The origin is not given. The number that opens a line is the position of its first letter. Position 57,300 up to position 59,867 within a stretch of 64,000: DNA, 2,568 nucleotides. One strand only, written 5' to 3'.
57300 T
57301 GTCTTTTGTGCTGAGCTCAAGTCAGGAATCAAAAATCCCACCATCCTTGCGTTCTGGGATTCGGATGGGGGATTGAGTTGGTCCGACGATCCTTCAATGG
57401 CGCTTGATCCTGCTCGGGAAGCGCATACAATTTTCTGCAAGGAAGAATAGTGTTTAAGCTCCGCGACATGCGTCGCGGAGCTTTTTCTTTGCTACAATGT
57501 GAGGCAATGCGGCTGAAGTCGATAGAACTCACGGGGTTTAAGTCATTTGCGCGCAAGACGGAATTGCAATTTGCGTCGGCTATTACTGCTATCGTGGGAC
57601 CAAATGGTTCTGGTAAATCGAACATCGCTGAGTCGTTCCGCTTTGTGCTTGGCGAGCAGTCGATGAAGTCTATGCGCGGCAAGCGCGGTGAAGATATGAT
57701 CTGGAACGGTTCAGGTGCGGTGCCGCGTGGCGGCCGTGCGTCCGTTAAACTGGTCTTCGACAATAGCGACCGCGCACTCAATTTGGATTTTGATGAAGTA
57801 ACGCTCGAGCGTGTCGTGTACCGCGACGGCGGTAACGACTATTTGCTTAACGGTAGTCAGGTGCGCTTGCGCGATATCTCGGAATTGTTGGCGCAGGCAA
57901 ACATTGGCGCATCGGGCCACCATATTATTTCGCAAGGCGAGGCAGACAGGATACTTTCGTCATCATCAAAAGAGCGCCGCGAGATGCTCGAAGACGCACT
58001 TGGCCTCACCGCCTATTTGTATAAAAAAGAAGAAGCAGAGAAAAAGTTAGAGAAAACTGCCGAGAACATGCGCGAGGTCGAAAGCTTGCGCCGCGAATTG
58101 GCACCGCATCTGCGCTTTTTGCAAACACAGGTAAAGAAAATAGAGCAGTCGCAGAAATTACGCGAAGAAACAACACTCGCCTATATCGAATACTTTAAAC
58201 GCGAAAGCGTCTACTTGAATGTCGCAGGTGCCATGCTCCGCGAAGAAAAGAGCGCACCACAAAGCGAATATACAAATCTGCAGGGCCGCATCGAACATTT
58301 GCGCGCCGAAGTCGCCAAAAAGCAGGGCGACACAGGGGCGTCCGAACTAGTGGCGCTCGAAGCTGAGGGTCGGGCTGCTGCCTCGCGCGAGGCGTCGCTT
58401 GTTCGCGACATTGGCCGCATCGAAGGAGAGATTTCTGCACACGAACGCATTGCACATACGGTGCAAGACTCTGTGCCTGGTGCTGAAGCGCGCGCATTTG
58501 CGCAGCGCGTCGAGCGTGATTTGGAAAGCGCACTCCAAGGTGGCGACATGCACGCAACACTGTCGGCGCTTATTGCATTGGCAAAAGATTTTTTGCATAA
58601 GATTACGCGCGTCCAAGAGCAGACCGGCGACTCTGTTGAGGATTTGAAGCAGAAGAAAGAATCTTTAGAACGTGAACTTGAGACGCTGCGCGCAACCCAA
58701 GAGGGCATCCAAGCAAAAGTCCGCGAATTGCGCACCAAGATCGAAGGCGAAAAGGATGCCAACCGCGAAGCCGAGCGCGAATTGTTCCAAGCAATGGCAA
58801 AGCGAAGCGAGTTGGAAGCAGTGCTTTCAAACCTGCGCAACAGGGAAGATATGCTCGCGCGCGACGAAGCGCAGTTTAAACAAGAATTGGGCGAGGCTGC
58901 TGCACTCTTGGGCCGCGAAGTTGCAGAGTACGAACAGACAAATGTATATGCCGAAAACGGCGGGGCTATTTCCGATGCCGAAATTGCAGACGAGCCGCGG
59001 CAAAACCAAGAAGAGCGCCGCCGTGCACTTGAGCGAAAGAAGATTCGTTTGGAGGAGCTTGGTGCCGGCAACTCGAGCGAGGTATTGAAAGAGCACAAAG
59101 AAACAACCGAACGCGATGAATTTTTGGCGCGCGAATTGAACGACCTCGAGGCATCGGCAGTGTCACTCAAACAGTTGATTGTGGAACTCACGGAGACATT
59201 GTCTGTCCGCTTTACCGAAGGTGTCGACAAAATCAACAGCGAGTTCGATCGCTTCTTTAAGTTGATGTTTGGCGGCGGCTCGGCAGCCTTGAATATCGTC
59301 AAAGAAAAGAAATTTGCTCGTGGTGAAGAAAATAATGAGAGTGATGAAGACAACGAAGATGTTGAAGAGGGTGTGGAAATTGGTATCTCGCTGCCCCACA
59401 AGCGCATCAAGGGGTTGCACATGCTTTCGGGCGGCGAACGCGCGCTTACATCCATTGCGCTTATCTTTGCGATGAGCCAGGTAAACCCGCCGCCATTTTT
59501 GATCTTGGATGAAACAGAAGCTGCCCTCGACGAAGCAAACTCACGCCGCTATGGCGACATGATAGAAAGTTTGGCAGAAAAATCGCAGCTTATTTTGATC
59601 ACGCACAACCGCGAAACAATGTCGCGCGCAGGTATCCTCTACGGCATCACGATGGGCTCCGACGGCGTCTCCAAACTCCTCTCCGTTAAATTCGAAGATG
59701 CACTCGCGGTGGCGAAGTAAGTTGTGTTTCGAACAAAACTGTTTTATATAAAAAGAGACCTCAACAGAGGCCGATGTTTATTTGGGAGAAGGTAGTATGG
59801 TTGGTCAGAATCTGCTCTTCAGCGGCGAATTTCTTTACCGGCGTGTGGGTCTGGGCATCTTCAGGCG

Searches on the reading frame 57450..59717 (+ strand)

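Call 74: search_protein_families(library=pfam, proteins=[window:57450-59717:+], max_evalue=0.001)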
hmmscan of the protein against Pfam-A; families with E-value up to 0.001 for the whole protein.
window:57450-59717:+ (756 aa): 5 families
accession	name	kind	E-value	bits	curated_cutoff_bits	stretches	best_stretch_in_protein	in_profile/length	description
PF02463.25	SMC_N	-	2.1e-65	220.7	40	1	22-741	2-219/220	RecF/RecN/SMC N terminal domain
PF13476.12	AAA_23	-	7.2e-18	66.4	27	1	24-217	1-193/201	AAA domain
PF13304.12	AAA_21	-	2.5e-11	44.6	27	1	45-75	1-26/304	AAA domain, putative AbiEii toxin, Type IV TA system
PF13175.12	AAA_15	-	1.8e-09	38.2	32.1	1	20-433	1-262/374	AAA ATPase domain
PF00005.33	ABC_tran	-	3.7e-05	24.8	25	0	623-689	79-135/137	ABC transporter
